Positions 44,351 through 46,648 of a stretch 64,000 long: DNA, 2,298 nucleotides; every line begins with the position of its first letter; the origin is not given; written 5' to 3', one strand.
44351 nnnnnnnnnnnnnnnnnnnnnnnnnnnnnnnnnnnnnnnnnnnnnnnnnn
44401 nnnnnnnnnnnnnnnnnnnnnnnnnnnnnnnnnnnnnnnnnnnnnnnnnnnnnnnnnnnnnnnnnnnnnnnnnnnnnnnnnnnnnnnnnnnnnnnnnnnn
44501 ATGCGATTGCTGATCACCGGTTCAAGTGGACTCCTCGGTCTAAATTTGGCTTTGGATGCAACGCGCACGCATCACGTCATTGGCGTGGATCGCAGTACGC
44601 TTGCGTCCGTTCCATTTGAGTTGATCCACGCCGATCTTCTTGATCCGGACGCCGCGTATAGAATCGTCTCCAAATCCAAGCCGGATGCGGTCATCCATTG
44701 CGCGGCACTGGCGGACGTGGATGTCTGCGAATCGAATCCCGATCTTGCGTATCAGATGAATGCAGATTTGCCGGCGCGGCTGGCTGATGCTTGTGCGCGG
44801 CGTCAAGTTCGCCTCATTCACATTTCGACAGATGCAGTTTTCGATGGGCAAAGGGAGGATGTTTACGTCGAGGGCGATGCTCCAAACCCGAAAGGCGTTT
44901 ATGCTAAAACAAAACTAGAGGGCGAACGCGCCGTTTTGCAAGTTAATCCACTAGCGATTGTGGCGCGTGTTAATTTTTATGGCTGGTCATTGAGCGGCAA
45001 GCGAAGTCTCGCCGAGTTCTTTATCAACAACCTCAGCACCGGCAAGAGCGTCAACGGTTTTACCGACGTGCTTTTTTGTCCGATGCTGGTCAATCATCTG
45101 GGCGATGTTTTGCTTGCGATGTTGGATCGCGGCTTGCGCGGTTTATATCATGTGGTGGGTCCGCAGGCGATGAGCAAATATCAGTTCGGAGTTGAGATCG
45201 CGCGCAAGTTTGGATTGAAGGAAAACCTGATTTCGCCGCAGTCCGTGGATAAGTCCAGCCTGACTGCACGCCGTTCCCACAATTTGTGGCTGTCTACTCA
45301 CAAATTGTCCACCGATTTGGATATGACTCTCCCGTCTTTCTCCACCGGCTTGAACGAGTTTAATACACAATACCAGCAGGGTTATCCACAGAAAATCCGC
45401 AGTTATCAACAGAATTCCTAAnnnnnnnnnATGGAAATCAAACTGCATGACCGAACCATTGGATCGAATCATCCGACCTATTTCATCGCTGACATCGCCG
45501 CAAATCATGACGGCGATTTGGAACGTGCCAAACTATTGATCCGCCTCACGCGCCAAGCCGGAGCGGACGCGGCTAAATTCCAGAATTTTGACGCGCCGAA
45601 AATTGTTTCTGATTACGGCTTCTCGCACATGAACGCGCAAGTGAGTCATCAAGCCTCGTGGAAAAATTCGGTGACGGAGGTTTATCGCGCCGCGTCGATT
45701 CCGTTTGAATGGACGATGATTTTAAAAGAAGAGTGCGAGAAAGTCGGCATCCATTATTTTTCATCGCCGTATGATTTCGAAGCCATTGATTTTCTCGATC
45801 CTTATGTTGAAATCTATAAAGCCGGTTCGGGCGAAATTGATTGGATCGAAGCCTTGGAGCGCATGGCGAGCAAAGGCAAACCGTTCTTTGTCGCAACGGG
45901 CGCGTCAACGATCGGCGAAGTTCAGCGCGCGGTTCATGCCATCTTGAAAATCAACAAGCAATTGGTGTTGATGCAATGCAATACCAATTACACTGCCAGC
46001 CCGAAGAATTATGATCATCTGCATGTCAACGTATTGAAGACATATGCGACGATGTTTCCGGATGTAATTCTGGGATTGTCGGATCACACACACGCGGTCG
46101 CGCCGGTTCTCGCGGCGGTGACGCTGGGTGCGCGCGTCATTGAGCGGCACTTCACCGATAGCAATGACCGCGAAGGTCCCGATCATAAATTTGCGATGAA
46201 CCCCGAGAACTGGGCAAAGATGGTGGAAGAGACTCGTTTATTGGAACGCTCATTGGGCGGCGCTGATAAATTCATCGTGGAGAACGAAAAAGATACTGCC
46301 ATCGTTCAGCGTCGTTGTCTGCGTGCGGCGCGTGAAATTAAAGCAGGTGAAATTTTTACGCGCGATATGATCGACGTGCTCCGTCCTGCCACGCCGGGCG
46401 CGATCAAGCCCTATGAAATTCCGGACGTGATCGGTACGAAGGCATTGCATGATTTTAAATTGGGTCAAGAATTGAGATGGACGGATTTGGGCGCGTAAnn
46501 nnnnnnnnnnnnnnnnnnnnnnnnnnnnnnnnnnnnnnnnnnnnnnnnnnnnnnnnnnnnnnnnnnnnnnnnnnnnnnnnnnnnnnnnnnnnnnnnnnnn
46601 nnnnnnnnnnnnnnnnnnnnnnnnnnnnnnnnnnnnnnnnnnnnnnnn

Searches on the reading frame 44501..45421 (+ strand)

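Call 51: search_protein_families(library=pfam, proteins=[window:44501-45421:+])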
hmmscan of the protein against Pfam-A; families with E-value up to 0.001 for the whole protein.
window:44501-45421:+ (306 aa): 6 families
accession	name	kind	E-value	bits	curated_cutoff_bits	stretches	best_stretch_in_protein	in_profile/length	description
PF04321.23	RmlD_sub_bind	-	9e-65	219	27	1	1-291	1-285/287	RmlD substrate binding domain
PF01370.27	Epimerase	-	8.2e-26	91.3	20.9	1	4-163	2-176/240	NAD dependent epimerase/dehydratase family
PF16363.11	GDP_Man_Dehyd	-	1.9e-15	57.6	27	1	16-147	13-166/332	GDP-mannose 4,6 dehydratase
PF02719.21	Polysacc_synt_2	-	5.6e-08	32.8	20.2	1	41-113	58-131/293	Polysaccharide biosynthesis protein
PF01073.25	3Beta_HSD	-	6.2e-06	25.9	22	1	36-151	43-163/280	3-beta hydroxysteroid dehydrogenase/isomerase family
PF07993.18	NAD_binding_4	-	7.8e-05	22.4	20.1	1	60-148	88-191/258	Male sterility protein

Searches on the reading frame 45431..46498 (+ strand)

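Call 51: search_protein_families(library=pfam, proteins=[window:45431-46498:+])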
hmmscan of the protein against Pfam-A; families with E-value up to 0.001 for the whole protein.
window:45431-46498:+ (355 aa): 2 families
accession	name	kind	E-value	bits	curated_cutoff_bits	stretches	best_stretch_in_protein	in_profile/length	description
PF03102.20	NeuB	-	6.3e-66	222.7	22.1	1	36-279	1-240/241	NeuB family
PF08666.17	SAF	-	1.7e-07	32.1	21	1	295-353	2-62/63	SAF domain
